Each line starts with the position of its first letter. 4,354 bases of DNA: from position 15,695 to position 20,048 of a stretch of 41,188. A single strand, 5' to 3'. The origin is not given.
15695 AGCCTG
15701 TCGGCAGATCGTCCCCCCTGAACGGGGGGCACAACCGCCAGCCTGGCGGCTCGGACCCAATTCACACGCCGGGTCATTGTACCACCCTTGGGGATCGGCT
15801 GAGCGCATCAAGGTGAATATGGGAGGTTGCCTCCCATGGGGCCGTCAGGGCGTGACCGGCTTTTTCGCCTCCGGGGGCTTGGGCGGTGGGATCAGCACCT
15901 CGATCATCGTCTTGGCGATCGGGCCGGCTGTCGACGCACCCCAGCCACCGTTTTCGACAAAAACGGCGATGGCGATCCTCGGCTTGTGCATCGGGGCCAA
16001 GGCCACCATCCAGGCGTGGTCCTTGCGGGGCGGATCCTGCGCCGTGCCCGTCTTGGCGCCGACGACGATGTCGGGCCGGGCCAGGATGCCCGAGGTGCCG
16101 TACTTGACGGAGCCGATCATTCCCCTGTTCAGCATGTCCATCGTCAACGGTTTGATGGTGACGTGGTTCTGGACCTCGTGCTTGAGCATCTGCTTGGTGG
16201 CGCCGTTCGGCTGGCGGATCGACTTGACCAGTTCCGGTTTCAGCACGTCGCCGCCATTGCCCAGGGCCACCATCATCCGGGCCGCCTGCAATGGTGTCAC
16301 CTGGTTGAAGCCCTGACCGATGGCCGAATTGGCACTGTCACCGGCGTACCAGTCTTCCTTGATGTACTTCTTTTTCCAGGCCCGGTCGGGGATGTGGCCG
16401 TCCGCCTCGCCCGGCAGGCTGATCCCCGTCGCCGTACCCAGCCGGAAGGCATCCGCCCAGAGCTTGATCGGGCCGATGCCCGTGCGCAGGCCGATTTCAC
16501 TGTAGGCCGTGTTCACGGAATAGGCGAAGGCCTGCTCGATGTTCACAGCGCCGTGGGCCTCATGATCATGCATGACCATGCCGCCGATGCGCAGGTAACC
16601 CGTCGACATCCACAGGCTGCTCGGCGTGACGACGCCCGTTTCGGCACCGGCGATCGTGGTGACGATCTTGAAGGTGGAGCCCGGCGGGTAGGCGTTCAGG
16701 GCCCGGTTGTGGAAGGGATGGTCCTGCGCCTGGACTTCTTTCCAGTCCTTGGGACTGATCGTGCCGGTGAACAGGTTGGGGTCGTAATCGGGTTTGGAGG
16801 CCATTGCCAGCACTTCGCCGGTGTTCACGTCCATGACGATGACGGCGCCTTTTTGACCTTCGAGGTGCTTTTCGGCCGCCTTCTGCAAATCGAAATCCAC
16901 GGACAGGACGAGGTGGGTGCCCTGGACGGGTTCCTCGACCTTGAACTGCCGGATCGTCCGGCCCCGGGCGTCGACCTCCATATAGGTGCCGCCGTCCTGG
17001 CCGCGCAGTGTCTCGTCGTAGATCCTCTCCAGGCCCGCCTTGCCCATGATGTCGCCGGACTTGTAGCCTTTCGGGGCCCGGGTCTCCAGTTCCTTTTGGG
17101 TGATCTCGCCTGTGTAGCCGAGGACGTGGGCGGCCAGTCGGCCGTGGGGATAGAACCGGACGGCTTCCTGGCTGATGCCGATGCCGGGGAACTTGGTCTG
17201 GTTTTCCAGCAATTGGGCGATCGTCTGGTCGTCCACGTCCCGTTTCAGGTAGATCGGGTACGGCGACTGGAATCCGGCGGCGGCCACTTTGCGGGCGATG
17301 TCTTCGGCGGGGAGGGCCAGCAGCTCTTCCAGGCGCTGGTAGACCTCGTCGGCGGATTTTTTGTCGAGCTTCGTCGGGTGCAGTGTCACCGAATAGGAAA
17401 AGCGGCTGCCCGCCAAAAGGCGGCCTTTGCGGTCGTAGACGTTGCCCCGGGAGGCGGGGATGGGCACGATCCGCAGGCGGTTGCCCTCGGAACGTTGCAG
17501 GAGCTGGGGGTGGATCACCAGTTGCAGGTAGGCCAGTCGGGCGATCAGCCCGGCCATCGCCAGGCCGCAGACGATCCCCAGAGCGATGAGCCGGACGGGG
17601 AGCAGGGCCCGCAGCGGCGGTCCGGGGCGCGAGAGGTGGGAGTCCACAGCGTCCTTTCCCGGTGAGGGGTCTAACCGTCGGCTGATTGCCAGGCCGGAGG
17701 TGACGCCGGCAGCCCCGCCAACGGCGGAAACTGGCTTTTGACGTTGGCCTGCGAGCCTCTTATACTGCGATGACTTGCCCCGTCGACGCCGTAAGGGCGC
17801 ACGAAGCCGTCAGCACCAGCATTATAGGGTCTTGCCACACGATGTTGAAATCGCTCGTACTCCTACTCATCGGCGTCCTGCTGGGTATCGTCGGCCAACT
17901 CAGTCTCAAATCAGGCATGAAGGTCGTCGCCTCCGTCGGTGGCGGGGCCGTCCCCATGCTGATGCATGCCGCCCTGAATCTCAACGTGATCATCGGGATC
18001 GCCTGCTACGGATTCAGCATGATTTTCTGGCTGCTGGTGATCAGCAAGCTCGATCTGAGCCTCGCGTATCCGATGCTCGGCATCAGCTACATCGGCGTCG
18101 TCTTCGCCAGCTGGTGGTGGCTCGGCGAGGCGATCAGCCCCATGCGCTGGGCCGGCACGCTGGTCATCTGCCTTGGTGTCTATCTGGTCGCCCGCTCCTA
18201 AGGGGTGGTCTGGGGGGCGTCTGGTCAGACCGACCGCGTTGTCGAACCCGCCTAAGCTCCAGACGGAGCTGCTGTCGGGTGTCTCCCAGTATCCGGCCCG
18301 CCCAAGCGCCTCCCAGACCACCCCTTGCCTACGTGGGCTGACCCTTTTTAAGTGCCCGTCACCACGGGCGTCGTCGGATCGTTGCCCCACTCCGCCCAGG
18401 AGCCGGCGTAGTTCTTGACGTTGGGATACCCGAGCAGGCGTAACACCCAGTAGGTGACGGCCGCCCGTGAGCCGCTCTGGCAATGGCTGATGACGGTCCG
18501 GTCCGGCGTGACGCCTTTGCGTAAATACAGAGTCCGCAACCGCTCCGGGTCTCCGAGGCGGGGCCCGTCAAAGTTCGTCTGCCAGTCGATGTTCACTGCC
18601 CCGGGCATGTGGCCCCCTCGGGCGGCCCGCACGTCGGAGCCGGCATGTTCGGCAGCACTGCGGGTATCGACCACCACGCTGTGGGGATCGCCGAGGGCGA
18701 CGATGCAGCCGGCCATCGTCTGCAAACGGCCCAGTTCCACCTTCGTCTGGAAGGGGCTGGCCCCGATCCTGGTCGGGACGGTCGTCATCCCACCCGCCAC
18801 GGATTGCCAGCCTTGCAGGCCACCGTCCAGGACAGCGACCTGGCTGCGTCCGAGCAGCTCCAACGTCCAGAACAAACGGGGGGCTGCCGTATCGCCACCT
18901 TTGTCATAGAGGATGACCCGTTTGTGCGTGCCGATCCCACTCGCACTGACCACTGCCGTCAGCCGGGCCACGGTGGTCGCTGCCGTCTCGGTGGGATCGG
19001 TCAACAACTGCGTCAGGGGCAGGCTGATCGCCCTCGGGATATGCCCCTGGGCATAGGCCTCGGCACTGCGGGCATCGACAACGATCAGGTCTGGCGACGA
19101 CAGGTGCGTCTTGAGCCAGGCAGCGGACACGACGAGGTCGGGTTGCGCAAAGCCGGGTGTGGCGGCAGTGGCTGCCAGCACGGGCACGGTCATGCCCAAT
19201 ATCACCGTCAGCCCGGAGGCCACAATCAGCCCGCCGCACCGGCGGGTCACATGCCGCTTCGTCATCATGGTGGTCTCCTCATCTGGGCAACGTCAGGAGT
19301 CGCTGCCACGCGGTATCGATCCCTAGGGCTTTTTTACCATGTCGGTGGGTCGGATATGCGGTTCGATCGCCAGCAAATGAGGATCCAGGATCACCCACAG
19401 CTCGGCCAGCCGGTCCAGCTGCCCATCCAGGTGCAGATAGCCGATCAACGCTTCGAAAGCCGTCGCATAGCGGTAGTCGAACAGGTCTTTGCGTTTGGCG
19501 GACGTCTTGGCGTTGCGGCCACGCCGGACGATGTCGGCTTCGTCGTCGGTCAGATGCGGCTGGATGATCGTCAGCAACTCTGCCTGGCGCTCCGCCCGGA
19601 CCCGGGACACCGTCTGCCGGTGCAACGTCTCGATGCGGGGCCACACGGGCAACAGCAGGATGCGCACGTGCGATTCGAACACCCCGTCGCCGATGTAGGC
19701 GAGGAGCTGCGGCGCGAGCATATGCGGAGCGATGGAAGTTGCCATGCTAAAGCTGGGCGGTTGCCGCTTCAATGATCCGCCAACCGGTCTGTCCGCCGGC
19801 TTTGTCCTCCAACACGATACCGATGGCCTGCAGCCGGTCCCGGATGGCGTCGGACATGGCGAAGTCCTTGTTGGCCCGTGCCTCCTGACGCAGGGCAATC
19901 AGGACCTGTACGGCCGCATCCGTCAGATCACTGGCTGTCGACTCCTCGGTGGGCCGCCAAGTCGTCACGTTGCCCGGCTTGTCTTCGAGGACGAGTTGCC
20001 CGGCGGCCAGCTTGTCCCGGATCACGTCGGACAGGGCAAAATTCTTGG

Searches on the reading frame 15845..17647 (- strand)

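Call 15: search_protein_families(library=pfam, proteins=[window:15845-17647:-], max_evalue=0.001)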
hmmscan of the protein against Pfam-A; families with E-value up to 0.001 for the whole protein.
window:15845-17647:- (600 aa): 3 families
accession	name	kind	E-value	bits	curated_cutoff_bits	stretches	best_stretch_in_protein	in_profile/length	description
PF00905.27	Transpeptidase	-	5.4e-62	210.1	22.1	1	267-582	1-298/299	Penicillin binding protein transpeptidase domain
PF03717.20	PBP_dimer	-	2.6e-53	181.5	24.4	1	62-234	1-178/180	Penicillin-binding Protein dimerisation domain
PF21922.1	PBP_dimer_2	-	0.00057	20.5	27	0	163-188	24-50/83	Penicillin binding protein A dimerisation domain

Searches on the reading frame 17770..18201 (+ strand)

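Call 15: search_protein_families(library=pfam, proteins=[window:17770-18201:+], max_evalue=0.001)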
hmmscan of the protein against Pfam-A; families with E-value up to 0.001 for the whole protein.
window:17770-18201:+ (143 aa): 2 families
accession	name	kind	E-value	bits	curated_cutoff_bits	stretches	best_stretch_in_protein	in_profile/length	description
PF00892.27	EamA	-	4.9e-07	30.6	28.2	1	73-141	66-134/135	EamA-like transporter family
PF00893.25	Multi_Drug_Res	-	8e-05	23.5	23.7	0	72-133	31-93/93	Small Multidrug Resistance protein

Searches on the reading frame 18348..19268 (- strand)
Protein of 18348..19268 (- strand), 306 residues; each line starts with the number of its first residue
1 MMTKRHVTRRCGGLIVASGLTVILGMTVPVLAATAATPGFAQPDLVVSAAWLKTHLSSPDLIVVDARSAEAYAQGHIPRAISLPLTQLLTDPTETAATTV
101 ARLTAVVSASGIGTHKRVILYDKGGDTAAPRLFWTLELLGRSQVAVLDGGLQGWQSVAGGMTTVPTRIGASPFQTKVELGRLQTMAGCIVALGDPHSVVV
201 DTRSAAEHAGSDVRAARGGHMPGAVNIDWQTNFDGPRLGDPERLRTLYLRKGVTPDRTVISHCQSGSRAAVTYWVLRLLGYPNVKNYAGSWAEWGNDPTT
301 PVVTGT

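Call 15: search_protein_families(library=pfam, proteins=[window:18348-19268:-], max_evalue=0.001)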
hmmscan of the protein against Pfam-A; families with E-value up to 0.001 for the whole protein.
window:18348-19268:- (306 aa): 1 family
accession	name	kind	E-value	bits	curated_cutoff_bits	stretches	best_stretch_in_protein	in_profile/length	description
PF00581.25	Rhodanese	-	4e-37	127.2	22.2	2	48-156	1-101/102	Rhodanese-like domain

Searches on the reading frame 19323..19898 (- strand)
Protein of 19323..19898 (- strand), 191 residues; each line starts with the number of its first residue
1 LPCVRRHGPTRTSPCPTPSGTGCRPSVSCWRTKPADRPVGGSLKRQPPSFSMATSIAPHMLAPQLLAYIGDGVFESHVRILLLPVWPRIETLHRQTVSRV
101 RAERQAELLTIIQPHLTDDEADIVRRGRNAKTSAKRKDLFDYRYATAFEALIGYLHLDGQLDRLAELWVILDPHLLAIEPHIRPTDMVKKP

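Call 15: search_protein_families(library=pfam, proteins=[window:19323-19898:-], max_evalue=0.001)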
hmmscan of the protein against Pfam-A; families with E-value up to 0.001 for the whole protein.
window:19323-19898:- (191 aa): 1 family
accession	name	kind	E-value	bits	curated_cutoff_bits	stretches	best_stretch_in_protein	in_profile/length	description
PF00636.31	Ribonuclease_3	-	5.3e-20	72.5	27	1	65-160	2-102/102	Ribonuclease III domain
